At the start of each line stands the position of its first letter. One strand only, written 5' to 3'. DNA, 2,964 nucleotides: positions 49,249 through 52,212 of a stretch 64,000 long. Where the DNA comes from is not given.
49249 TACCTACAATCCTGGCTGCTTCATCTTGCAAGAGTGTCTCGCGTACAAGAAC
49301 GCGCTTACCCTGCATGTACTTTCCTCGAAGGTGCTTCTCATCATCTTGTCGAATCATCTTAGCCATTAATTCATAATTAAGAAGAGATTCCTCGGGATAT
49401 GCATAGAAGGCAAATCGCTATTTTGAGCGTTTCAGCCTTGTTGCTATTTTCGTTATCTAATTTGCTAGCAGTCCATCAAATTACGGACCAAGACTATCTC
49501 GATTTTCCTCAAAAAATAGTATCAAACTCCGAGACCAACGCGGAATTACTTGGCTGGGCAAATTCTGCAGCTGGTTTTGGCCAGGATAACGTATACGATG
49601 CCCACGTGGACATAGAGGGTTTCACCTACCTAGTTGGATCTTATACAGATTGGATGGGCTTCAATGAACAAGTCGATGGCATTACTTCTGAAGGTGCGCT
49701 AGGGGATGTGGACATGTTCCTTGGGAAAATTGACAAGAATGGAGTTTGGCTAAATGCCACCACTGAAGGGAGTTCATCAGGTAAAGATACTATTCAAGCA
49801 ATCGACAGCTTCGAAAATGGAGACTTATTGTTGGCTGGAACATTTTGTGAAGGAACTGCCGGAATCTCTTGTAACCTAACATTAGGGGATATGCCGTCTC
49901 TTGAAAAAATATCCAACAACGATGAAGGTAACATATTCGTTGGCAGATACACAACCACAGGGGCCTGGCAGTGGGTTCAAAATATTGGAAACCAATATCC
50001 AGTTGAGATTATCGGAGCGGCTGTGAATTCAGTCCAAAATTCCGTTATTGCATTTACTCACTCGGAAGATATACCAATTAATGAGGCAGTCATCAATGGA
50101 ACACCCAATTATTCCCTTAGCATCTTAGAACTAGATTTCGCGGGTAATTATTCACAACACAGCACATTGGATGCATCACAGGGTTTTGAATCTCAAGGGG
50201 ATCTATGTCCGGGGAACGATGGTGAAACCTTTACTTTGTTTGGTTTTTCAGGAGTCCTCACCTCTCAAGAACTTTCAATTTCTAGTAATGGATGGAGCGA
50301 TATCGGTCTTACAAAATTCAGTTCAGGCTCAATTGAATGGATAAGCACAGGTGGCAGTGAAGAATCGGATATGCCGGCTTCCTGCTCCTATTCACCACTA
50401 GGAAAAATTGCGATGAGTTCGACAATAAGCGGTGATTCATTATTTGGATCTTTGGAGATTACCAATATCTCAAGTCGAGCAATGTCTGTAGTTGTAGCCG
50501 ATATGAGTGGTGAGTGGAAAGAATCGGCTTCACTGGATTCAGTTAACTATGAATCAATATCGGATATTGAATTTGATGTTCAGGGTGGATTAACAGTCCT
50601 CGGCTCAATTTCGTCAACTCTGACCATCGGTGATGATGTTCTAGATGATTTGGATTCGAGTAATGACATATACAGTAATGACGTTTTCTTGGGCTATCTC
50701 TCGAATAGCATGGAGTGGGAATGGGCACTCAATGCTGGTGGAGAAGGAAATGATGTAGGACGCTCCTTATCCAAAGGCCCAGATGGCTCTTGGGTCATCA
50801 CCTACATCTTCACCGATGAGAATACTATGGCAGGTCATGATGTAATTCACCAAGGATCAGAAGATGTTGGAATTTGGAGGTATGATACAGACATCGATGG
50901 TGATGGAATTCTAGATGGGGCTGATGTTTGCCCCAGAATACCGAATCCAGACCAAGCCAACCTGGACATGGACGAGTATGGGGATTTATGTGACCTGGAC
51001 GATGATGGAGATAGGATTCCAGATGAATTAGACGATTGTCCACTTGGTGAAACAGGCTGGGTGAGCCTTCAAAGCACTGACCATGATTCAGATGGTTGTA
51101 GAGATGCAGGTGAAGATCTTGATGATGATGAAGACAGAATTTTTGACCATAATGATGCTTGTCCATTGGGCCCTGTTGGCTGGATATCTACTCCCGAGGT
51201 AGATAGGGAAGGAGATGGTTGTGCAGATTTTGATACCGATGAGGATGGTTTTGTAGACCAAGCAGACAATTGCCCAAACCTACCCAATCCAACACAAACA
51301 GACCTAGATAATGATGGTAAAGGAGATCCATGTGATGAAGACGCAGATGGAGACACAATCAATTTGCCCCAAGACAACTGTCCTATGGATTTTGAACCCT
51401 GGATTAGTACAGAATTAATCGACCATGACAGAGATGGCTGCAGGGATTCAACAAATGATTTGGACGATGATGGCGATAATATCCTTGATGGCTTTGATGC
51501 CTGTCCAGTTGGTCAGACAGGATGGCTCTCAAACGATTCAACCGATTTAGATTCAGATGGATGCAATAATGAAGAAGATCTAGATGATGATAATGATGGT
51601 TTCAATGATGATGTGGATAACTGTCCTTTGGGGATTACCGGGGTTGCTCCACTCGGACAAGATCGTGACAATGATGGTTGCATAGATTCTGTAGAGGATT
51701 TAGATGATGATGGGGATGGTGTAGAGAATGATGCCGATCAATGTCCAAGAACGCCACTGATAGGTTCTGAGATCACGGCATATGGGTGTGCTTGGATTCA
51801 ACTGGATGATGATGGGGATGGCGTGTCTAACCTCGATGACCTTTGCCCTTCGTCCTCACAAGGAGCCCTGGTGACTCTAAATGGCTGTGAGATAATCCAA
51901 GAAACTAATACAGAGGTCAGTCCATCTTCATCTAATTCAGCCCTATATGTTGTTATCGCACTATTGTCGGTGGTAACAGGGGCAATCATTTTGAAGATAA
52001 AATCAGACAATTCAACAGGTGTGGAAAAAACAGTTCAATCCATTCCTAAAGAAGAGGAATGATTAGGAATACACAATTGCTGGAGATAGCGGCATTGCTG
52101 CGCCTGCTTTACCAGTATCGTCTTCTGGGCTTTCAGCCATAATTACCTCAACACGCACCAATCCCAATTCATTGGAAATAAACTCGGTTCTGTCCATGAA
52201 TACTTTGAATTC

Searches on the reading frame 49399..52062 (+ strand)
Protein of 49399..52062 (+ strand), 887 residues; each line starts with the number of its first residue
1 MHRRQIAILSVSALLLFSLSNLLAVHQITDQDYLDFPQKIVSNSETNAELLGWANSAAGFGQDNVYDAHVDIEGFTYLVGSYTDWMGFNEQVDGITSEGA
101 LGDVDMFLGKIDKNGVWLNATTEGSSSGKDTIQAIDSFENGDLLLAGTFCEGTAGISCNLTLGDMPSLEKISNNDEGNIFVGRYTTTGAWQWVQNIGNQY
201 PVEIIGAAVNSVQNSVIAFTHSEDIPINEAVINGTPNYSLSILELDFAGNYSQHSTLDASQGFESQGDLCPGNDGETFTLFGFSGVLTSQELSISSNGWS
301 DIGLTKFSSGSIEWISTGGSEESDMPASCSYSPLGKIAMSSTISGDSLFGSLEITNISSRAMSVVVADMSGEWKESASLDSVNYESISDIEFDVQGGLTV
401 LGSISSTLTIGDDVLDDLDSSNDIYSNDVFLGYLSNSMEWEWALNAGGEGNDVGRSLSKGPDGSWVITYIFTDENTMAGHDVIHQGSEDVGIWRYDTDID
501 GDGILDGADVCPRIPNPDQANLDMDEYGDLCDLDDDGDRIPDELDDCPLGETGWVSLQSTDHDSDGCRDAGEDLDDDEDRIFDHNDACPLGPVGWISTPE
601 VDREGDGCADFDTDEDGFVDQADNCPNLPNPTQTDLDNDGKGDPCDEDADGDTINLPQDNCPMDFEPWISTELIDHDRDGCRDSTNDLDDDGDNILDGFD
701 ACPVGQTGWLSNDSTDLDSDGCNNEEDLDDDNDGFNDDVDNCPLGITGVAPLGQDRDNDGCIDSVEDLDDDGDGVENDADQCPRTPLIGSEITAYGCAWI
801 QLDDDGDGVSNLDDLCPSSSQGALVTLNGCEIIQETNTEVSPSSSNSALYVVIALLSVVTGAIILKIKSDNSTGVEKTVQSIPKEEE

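Call 74: search_protein_families(library=pfam, proteins=[window:49399-52062:+], max_evalue=0.0001)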
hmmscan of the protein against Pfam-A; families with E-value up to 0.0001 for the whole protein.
window:49399-52062:+ (887 aa): 1 family
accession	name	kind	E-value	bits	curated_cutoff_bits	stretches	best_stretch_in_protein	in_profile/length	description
PF02412.23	TSP_3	-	4.4e-28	97.1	25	3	602-633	6-36/36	Thrombospondin type 3 repeat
